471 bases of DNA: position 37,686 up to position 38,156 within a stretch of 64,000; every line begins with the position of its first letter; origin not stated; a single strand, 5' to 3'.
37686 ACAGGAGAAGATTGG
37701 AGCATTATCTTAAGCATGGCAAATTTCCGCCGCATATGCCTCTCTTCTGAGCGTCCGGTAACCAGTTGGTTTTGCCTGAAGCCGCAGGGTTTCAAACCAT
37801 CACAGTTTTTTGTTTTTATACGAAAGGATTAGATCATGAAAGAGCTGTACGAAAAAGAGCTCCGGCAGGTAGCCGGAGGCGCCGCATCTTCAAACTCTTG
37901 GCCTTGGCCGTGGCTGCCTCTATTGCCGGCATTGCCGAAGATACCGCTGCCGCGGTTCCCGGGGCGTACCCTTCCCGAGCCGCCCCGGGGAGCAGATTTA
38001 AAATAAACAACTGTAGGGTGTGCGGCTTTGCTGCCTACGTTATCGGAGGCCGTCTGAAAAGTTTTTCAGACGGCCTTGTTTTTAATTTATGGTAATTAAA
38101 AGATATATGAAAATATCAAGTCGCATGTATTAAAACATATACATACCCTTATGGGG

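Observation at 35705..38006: Pro/Trp-rich cores behind GG leaders resemble eukaryotic proline-rich antimicrobial peptides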

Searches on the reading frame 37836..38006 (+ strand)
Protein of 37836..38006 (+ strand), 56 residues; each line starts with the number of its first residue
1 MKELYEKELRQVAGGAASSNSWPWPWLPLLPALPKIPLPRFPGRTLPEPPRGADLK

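Call 7: search_protein_families(library=ncbifam, max_evalue=1, proteins=[window:37836-38006:+])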
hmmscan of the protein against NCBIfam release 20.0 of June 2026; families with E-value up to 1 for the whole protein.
window:37836-38006:+ (56 aa): 1 family
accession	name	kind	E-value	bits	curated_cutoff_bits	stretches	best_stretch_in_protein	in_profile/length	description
TIGR01847.1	bacteriocin_sig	domain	0.23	12.3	15.7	1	1-15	1-15/15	bacteriocin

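Call 8: search_protein_families(library=pfam, max_evalue=1, proteins=[window:37836-38006:+])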
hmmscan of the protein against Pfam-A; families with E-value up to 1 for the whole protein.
window:37836-38006:+ (56 aa): 0 families

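Call 10: find_encoding_contigs(protein=window:37836-38006:+, flank=10000, max_places=10)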
Protein window:37836-38006:+ (56 aa): no gene with exactly this product is on record in the collection.

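Call 18: find_homologous_proteins(query=window:37836-38003:+, max_evalue=10)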
Query seq(56 aa): no candidate shares three 5-residue words with the query. No homologue found.

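Call 59: search_protein_representatives(alignment_id=A2)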
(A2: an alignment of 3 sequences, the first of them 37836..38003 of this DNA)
Query: 3 sequences, 53 profile positions. Proteins with E-value up to 0.001 (for the whole library): 1; up to 1e-10: 0; up to 1e-30: 0. The best 1 are listed.
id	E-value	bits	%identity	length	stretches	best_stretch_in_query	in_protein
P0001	1.8e-09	53.6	-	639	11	14-41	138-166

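Call 79: search_protein_families(library=padloc, max_evalue=0.01, proteins=[window:37836-38006:+])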
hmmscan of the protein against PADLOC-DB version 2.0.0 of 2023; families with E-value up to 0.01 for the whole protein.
window:37836-38006:+ (56 aa): 0 families
